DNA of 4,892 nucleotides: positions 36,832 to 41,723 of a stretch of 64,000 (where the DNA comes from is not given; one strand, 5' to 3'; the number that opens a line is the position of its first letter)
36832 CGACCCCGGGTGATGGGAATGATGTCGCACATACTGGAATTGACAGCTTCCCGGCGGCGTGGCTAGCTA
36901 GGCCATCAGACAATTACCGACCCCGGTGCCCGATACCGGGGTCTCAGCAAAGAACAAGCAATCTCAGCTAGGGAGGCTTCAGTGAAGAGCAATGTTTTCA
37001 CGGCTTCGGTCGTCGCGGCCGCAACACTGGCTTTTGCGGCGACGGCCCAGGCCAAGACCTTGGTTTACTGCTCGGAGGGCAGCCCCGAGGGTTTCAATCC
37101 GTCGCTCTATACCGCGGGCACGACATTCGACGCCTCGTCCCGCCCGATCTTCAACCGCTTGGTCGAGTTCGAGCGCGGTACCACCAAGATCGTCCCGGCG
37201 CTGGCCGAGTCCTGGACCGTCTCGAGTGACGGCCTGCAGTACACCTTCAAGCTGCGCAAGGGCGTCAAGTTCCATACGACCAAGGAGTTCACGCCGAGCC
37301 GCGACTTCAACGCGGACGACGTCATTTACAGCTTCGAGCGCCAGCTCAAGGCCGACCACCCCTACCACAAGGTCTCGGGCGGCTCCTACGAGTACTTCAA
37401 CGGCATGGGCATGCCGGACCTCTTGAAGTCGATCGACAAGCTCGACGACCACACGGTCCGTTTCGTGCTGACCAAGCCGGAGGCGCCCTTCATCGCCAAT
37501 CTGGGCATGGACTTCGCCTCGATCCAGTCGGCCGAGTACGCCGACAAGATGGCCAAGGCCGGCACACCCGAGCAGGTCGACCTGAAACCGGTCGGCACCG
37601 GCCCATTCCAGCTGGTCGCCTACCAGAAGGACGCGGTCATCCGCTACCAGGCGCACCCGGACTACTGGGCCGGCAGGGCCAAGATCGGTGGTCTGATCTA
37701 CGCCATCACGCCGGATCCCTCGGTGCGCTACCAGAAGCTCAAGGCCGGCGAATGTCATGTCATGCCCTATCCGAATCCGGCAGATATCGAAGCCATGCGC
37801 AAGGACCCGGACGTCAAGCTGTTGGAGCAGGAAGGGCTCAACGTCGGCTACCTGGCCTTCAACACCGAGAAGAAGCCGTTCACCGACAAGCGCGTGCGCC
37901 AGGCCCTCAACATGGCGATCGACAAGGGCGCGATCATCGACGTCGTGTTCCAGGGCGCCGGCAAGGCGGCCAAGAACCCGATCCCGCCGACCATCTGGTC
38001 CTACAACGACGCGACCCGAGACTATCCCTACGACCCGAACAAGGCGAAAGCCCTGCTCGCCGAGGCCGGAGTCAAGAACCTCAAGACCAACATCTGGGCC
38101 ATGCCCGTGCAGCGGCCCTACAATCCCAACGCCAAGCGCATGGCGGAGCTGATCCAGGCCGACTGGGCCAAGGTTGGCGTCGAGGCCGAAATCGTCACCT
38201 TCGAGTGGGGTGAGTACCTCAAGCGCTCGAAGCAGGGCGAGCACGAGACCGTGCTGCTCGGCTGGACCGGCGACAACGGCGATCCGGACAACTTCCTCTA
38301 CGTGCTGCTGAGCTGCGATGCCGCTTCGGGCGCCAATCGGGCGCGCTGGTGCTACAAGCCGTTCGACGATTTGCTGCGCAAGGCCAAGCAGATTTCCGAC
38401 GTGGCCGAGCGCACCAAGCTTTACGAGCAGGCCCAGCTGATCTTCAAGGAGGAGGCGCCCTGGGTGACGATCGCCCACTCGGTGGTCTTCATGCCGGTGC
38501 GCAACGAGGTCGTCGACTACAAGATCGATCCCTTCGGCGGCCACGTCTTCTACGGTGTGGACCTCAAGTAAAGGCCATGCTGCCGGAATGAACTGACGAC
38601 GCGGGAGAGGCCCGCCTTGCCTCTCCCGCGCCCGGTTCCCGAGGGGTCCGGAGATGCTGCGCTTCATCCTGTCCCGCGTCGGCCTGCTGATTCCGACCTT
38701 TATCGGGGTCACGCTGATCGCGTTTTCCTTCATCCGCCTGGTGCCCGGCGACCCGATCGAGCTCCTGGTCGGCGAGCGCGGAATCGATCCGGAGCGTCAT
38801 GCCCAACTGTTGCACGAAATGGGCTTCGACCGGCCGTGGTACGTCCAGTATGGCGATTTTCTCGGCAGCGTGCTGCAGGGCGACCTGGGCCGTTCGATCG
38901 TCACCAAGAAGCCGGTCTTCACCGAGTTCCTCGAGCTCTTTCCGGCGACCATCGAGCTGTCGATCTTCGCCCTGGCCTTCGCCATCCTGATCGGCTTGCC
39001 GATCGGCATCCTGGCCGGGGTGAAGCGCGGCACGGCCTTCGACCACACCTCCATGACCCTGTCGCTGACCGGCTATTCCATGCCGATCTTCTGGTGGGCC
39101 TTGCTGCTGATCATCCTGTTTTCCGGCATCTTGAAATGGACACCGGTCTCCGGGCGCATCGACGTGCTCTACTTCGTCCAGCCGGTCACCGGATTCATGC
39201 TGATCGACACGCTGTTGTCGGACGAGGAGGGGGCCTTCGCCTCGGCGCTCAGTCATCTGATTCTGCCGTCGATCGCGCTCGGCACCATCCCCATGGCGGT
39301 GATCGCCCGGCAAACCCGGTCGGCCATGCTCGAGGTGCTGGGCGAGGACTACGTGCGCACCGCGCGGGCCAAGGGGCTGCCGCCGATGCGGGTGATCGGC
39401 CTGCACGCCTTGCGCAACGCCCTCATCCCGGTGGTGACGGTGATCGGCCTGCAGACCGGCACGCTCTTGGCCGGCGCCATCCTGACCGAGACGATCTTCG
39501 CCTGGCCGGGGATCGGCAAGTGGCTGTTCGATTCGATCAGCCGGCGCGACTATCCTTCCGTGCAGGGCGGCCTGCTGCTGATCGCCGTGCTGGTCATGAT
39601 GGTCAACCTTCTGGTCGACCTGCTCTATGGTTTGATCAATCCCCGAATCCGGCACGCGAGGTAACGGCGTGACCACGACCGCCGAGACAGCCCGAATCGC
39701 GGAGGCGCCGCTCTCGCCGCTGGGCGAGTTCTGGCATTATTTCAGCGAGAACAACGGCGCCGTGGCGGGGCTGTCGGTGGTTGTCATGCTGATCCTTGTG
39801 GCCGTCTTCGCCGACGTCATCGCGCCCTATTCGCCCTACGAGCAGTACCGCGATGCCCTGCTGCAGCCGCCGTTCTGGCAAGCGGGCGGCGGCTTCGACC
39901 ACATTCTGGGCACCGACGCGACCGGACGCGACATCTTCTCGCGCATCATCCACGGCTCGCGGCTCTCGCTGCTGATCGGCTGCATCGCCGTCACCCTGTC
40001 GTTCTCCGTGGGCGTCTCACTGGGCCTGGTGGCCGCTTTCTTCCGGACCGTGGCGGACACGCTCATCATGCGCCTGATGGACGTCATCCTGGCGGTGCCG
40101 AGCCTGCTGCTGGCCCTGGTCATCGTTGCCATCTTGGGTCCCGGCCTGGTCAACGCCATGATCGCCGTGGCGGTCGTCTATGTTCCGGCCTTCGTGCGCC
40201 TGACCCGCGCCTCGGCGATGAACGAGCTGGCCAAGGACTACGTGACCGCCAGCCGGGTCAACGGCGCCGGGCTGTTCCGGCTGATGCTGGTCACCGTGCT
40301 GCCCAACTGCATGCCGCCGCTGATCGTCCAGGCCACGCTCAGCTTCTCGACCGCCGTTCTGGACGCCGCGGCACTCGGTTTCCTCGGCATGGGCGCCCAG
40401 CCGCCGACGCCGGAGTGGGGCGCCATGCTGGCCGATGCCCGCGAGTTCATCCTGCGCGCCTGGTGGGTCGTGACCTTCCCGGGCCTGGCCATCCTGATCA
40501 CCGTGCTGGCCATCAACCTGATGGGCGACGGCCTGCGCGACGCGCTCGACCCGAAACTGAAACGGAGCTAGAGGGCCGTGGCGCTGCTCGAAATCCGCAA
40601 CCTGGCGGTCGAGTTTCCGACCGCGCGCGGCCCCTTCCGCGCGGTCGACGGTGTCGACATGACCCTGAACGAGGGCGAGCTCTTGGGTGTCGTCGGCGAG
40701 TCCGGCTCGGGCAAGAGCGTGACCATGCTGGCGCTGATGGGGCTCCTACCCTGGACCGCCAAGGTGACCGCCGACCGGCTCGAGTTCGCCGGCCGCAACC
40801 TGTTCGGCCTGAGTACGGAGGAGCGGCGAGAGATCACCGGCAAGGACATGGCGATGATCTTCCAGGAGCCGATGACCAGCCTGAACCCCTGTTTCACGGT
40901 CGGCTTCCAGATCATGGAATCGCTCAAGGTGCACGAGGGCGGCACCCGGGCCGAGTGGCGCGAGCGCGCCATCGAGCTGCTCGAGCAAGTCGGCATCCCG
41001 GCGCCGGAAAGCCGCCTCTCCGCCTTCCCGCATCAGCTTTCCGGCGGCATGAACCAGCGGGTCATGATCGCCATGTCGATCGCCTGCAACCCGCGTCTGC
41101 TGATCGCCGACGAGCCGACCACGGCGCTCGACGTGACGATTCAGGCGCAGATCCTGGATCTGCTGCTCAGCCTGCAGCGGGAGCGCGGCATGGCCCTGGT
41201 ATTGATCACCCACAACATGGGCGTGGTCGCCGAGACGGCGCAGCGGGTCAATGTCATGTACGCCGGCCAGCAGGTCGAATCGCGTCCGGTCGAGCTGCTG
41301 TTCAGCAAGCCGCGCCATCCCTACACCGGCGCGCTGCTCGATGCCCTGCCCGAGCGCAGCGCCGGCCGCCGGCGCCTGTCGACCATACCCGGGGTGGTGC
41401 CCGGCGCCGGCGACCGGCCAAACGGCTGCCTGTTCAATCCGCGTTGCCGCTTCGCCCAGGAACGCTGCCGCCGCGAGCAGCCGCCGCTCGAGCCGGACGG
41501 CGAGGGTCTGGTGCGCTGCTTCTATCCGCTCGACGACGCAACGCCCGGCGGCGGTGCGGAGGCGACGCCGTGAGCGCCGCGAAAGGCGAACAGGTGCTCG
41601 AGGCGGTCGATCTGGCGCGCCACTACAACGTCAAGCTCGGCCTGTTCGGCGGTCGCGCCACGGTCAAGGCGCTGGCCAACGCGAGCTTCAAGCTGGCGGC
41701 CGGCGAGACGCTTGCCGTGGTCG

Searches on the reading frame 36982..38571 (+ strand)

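Call 11: search_protein_families(library=pfam, proteins=[window:36982-38571:+])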
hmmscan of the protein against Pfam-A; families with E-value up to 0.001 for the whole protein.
window:36982-38571:+ (529 aa): 1 family
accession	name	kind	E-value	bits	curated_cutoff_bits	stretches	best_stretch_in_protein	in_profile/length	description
PF00496.27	SBP_bac_5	-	1.8e-108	363.4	32.4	1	69-448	1-366/368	Bacterial extracellular solute-binding proteins, family 5 Middle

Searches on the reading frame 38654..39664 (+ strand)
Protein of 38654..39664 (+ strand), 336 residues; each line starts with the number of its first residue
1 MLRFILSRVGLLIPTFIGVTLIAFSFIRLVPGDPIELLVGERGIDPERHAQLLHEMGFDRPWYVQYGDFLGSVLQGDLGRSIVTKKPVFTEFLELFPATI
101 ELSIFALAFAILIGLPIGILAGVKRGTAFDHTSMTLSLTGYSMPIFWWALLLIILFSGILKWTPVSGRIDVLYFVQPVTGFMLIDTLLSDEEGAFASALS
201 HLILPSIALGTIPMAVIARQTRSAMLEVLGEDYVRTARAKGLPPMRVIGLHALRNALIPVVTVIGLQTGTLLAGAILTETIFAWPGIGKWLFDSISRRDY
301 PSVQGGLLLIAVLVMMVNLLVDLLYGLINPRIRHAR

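Call 11: search_protein_families(library=pfam, proteins=[window:38654-39664:+])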
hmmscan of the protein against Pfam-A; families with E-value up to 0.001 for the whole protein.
window:38654-39664:+ (336 aa): 2 families
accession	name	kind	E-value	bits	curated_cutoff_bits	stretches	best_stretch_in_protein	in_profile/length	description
PF00528.27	BPD_transp_1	-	9.9e-43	146.4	26.4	1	114-334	1-184/184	Binding-protein-dependent transport system inner membrane component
PF19300.4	BPD_transp_1_N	-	2.6e-09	37.7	23.8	1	1-101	1-112/114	Binding-prot-dependent transport system membrane comp, N-term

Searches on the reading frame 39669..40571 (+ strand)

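Call 11: search_protein_families(library=pfam, proteins=[window:39669-40571:+])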
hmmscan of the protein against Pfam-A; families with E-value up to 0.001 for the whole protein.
window:39669-40571:+ (300 aa): 2 families
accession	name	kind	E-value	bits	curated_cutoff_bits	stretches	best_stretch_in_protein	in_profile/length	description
PF00528.27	BPD_transp_1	-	2.6e-33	115.7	26.4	1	115-298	1-183/184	Binding-protein-dependent transport system inner membrane component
PF12911.12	OppC_N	-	5.3e-15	55.5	23.9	1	16-68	1-53/53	N-terminal TM domain of oligopeptide transport permease C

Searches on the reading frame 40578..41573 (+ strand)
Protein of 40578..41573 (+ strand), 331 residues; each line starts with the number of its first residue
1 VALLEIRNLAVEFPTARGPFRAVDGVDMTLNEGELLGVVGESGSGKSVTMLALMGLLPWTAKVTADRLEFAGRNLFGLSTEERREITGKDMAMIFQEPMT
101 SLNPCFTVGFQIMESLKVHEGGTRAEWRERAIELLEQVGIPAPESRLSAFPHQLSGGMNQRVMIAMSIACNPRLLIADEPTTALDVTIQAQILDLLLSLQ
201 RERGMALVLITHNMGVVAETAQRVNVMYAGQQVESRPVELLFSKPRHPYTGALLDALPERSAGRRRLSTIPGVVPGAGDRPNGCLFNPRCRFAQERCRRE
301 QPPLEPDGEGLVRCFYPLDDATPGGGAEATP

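Call 11: search_protein_families(library=pfam, proteins=[window:40578-41573:+])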
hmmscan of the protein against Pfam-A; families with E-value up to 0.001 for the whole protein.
window:40578-41573:+ (331 aa): 5 families
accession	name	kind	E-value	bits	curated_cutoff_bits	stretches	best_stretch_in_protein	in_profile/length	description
PF00005.33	ABC_tran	-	5.5e-27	95.5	25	1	24-182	2-137/137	ABC transporter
PF08352.17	oligo_HPY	-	1.6e-18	67.3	27.1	1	233-297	1-65/65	Oligopeptide/dipeptide transporter, C-terminal region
PF13304.12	AAA_21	-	3.6e-06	27.7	27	1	154-217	238-303/304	AAA domain, putative AbiEii toxin, Type IV TA system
PF13401.12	AAA_22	-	0.00046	21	27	0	35-211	7-122/130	AAA domain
PF02463.25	SMC_N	-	0.00089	19.2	40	0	35-232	26-217/220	RecF/RecN/SMC N terminal domain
